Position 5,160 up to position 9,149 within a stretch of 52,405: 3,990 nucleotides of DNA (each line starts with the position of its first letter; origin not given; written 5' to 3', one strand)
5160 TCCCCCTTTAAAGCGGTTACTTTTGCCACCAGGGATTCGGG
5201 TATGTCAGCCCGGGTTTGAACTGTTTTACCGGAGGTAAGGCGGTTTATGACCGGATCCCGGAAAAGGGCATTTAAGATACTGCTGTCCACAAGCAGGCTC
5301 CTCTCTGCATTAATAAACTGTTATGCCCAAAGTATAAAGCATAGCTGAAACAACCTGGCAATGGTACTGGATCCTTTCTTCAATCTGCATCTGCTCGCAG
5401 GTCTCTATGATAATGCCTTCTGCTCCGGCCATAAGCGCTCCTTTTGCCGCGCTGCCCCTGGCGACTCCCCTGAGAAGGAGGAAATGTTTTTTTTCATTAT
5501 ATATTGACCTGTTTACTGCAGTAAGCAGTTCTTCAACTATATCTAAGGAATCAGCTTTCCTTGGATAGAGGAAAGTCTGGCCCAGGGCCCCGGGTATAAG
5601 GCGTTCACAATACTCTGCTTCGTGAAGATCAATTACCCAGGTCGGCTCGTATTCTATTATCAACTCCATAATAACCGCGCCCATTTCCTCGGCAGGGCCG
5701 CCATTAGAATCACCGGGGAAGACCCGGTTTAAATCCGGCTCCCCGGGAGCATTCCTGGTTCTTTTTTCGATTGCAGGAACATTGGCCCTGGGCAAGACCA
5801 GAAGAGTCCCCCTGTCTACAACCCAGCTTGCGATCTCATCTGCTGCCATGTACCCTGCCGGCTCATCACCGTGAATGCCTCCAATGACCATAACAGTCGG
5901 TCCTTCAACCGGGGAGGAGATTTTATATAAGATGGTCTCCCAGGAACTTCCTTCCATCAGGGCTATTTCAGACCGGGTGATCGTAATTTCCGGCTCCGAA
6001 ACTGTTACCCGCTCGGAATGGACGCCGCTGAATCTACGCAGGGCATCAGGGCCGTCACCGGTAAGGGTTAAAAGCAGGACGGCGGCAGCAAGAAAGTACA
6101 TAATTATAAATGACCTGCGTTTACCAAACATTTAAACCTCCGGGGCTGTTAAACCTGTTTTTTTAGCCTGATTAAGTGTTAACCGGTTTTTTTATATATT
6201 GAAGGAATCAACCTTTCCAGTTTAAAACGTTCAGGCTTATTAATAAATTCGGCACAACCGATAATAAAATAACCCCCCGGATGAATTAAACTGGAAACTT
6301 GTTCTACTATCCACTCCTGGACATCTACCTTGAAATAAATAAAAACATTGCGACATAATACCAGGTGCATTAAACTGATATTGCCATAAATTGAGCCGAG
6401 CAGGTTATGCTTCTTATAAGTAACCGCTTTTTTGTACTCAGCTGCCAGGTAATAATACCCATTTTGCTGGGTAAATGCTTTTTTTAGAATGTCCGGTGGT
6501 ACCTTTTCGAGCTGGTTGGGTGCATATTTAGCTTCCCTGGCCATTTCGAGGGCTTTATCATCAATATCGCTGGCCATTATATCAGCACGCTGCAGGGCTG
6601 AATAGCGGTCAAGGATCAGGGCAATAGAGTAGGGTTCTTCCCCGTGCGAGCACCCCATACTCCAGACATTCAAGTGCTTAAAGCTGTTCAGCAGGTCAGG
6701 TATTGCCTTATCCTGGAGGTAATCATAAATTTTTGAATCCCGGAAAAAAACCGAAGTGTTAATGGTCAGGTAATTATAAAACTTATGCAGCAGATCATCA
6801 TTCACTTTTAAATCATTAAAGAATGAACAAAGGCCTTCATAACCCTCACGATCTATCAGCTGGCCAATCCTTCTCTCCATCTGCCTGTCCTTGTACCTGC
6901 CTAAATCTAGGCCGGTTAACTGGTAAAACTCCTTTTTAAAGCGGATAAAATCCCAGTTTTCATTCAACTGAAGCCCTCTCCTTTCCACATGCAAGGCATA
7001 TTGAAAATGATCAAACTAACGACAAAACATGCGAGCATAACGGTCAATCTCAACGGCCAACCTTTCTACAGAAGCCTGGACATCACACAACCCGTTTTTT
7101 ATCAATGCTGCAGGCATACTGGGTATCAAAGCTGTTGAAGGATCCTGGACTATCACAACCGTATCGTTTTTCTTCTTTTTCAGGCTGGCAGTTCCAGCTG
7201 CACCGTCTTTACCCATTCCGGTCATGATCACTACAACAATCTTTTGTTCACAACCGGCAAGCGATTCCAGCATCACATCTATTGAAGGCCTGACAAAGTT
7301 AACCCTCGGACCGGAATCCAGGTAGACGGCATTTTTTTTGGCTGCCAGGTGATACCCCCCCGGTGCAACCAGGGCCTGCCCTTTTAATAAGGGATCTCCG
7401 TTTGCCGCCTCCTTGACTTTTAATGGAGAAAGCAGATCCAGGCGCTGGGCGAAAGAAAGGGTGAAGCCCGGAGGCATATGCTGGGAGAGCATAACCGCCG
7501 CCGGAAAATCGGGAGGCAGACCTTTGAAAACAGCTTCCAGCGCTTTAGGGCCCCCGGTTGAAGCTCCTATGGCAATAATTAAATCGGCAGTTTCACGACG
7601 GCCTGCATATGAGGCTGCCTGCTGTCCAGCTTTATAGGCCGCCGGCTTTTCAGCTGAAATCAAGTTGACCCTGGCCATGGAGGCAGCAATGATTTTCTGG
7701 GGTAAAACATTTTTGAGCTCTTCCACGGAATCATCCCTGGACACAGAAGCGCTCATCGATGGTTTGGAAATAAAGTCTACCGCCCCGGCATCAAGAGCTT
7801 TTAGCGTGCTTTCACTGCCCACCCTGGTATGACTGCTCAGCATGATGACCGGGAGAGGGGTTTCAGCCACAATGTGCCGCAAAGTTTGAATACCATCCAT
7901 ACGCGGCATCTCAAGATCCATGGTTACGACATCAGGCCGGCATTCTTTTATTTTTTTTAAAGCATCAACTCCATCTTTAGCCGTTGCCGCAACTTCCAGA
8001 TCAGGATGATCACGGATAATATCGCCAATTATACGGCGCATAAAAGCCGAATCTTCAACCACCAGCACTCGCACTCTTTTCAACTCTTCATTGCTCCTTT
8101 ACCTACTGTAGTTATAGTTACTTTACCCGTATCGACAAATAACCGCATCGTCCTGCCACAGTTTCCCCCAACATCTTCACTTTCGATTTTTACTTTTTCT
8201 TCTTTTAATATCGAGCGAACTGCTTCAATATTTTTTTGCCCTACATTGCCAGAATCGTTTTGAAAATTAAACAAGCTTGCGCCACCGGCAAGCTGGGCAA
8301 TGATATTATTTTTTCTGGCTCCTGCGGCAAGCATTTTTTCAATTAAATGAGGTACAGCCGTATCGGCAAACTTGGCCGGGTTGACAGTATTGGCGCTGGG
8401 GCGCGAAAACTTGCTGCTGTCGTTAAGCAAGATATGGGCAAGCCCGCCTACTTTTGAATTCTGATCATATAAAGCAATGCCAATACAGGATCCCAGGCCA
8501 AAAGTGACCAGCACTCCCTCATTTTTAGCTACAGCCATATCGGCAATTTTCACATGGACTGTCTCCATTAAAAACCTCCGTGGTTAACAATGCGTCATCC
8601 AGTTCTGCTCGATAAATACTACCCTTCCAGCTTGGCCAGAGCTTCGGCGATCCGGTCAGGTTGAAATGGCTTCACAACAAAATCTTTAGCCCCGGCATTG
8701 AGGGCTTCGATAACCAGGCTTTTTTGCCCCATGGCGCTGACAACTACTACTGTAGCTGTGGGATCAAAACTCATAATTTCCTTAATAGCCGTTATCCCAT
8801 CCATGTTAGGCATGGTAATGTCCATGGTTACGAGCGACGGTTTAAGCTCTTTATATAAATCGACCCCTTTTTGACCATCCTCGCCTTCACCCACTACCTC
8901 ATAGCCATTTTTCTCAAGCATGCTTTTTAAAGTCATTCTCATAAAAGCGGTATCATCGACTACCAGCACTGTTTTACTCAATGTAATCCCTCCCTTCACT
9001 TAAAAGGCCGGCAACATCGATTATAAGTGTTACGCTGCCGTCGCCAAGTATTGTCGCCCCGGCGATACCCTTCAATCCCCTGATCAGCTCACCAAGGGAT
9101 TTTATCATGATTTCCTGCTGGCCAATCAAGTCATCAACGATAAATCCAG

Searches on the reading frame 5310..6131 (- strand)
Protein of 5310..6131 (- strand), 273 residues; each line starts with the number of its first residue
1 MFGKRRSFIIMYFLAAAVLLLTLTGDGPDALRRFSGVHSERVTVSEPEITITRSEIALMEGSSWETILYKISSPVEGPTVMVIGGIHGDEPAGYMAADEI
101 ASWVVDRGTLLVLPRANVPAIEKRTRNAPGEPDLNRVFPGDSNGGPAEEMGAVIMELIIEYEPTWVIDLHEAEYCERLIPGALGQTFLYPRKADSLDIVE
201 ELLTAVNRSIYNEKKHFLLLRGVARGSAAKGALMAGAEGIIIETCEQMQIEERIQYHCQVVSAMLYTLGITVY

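Call 25: search_protein_families(library=pfam, proteins=[window:5310-6131:-], max_evalue=0.001)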
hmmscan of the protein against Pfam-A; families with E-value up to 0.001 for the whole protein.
window:5310-6131:- (273 aa): 2 families
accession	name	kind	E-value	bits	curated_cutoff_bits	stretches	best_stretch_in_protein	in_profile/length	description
PF24827.1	AstE_AspA_cat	-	1.1e-14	54.9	25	1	76-176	1-110/192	Succinylglutamate desuccinylase/Aspartoacylase catalytic domain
PF17033.10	Peptidase_M99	-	5e-06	26.6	27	1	76-171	35-129/267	Carboxypeptidase controlling helical cell shape catalytic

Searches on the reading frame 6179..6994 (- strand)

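Call 25: search_protein_families(library=pfam, proteins=[window:6179-6994:-], max_evalue=0.001)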
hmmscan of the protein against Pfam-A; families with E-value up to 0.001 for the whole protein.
window:6179-6994:- (271 aa): 2 families
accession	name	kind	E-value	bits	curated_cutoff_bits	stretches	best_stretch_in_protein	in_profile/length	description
PF01739.24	CheR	-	8.9e-45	153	27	1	79-259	1-188/195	CheR methyltransferase, SAM binding domain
PF03705.20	CheR_N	-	2.5e-09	37.1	27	1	15-64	2-51/53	CheR methyltransferase, all-alpha domain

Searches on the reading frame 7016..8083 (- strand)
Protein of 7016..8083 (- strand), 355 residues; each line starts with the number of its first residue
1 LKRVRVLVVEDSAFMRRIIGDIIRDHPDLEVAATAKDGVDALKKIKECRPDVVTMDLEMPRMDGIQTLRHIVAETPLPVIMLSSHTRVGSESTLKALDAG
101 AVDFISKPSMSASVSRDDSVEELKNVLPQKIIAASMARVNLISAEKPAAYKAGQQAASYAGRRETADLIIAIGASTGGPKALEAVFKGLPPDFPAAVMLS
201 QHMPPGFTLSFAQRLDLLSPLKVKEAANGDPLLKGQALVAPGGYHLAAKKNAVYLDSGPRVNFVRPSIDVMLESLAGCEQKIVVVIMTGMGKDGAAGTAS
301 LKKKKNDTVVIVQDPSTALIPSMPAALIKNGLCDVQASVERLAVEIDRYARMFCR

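Call 25: search_protein_families(library=pfam, proteins=[window:7016-8083:-], max_evalue=0.001)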
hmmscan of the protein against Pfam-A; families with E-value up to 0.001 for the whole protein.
window:7016-8083:- (355 aa): 2 families
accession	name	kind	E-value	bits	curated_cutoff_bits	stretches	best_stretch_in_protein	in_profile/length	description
PF01339.22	CheB_methylest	-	1.6e-56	191.2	24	1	170-346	1-174/174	CheB methylesterase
PF00072.30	Response_reg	-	8.6e-26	90.7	30.2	1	6-109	1-101/111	Response regulator receiver domain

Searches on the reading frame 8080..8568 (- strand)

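Call 25: search_protein_families(library=pfam, proteins=[window:8080-8568:-], max_evalue=0.001)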
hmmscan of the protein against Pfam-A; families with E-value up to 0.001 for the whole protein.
window:8080-8568:- (162 aa): 1 family
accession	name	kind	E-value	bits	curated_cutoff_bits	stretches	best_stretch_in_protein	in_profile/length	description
PF03975.18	CheD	-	1.4e-33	115.7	25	1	57-153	9-107/108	CheD chemotactic sensory transduction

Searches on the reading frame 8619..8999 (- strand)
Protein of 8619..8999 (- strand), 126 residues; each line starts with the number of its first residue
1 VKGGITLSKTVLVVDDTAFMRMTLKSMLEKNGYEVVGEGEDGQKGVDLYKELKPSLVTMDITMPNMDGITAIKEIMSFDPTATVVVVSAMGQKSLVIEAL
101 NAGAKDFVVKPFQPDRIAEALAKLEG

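Call 25: search_protein_families(library=pfam, proteins=[window:8619-8999:-], max_evalue=0.001)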
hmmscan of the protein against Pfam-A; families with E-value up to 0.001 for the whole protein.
window:8619-8999:- (126 aa): 1 family
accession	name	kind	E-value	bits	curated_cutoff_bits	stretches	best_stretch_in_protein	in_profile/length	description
PF00072.30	Response_reg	-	3.2e-31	108.2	30.2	1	11-121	1-110/111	Response regulator receiver domain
